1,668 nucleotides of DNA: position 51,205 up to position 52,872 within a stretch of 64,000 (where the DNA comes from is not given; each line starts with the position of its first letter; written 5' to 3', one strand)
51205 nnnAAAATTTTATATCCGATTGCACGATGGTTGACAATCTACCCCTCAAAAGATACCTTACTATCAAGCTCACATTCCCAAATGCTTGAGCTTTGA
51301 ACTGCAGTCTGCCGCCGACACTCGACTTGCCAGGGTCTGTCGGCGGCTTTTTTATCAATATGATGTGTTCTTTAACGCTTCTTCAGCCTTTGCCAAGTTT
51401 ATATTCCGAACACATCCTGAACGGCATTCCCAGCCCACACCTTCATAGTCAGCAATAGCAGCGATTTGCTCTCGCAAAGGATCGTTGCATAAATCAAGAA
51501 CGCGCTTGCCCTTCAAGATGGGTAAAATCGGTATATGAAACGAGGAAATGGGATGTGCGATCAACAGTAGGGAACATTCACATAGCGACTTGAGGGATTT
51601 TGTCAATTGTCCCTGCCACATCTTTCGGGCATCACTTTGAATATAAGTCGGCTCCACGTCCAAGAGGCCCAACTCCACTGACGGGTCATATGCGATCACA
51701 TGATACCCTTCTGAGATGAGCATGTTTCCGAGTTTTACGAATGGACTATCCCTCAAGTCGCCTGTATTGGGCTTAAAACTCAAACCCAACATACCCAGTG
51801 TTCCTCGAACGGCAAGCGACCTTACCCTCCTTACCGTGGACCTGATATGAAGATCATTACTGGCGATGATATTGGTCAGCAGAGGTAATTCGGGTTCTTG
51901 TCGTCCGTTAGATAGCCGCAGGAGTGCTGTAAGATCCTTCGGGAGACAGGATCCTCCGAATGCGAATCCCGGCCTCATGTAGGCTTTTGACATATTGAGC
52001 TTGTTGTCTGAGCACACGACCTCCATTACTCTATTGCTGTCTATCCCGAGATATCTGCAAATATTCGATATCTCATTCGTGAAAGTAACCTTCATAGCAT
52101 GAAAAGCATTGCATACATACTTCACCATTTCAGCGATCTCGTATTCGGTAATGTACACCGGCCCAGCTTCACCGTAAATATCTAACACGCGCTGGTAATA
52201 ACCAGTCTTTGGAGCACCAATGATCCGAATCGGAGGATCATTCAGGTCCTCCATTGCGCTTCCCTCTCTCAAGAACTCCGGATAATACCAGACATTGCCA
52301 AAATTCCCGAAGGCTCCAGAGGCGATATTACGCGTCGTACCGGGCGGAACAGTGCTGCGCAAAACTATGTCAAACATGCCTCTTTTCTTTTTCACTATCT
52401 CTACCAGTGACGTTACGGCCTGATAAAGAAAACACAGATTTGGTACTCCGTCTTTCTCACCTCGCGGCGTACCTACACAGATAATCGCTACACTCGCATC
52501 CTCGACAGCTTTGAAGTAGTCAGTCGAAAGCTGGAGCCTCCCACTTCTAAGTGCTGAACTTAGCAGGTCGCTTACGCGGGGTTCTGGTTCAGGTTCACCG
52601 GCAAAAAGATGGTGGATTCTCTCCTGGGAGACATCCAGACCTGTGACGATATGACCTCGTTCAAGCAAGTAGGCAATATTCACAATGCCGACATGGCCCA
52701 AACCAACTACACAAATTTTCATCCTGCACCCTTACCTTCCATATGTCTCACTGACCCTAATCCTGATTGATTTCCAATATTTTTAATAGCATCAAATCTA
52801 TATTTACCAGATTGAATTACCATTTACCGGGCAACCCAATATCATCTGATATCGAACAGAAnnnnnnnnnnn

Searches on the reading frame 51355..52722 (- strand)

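Call 6: search_protein_families(library=ncbifam, proteins=[window:51355-52722:-], max_evalue=0.01)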
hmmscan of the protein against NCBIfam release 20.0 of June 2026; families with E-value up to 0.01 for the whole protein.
window:51355-52722:- (455 aa): 7 families
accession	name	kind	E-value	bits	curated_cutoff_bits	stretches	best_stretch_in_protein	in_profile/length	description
TIGR03026.1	NDP-sugDHase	subfamily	2.8e-90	303.1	189.8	1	1-357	1-364/413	nucleotide sugar dehydrogenase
NF041297.1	UDPGDh_AglM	equivalog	1.4e-59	202.2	670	1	1-349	1-359/429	UDP-glucose 6-dehydrogenase AglM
NF047673.2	TeichurnBiosyTuaD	equivalog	1.7e-57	195.6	700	1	2-348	3-352/439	UDP-glucose 6-dehydrogenase TuaD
NF040825.1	UDPMaNacDH_Arch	equivalog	7.2e-36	123.9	750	1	1-365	1-367/418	UDP-N-acetyl-D-mannosamine dehydrogenase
NF011631.0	PRK15057.1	equivalog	6e-27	94.7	757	1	1-349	1-339/388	UDP-glucose 6-dehydrogenase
NF008286.0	PRK11064.1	equivalog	3e-26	92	459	1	2-349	5-364/420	UDP-N-acetyl-D-mannosamine dehydrogenase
NF011729.0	PRK15182.1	equivalog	6.9e-11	41.6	592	1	2-350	8-358/425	Vi polysaccharide biosynthesis UDP-N-acetylglucosamine C-6 dehydrogenase TviB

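Call 7: search_protein_families(library=pfam, proteins=[window:51355-52722:-], max_evalue=0.01)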
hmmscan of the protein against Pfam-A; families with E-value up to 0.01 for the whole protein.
window:51355-52722:- (455 aa): 3 families
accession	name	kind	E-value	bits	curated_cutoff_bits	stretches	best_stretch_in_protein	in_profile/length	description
PF03721.20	UDPG_MGDP_dh_N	-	2.2e-35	122.4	27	1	1-172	1-177/187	UDP-glucose/GDP-mannose dehydrogenase family, NAD binding domain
PF00984.24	UDPG_MGDP_dh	-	2.6e-26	92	25.4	1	196-290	2-93/94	UDP-glucose/GDP-mannose dehydrogenase family, central domain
PF03720.21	UDPG_MGDP_dh_C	-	3.2e-11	43.9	30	1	311-352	2-43/103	UDP-glucose/GDP-mannose dehydrogenase family, UDP binding domain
